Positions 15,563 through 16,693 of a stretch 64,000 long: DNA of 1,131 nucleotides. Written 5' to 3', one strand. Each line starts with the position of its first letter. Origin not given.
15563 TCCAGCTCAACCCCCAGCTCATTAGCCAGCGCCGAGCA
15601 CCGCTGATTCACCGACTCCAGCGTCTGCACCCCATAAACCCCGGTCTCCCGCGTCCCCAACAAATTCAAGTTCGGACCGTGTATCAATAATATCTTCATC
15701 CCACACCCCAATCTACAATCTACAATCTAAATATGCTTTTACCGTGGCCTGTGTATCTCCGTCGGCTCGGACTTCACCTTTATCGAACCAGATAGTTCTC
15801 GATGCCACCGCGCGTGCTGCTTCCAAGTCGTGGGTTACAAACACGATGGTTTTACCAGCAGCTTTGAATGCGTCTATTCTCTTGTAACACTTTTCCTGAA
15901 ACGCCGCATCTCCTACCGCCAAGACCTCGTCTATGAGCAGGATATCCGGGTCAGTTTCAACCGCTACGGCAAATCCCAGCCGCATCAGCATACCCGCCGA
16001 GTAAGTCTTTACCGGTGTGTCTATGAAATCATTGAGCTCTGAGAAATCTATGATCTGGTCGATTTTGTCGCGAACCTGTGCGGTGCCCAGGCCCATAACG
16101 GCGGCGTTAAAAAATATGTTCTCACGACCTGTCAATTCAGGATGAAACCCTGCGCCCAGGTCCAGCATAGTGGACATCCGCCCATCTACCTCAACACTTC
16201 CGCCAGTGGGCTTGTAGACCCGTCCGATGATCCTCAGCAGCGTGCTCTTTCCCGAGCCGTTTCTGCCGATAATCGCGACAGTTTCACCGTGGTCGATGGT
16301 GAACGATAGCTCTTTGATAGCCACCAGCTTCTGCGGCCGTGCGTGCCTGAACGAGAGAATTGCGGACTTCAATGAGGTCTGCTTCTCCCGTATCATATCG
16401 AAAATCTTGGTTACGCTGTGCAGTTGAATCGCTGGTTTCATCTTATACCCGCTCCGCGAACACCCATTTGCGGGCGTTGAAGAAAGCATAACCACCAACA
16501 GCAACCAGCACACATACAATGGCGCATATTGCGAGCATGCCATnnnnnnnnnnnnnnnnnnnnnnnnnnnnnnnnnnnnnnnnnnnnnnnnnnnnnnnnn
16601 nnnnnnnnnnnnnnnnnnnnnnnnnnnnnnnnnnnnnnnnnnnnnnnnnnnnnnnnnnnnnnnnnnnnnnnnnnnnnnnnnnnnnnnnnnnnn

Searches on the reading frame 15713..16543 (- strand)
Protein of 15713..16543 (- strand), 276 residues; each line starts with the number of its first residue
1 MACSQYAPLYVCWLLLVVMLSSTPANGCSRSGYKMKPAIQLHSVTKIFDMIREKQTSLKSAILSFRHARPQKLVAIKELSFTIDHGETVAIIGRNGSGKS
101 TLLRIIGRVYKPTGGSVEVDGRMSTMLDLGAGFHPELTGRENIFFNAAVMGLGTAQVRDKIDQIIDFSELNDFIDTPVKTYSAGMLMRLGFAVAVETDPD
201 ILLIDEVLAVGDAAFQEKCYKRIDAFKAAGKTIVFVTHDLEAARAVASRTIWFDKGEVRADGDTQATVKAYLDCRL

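Call 79: search_protein_families(library=pfam, proteins=[window:15713-16543:-], max_evalue=0.000001)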
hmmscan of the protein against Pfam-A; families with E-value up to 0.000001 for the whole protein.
window:15713-16543:- (276 aa): 1 family
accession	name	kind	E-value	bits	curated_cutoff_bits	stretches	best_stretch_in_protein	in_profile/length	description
PF00005.33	ABC_tran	-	9e-24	85.1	25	1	77-207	2-135/137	ABC transporter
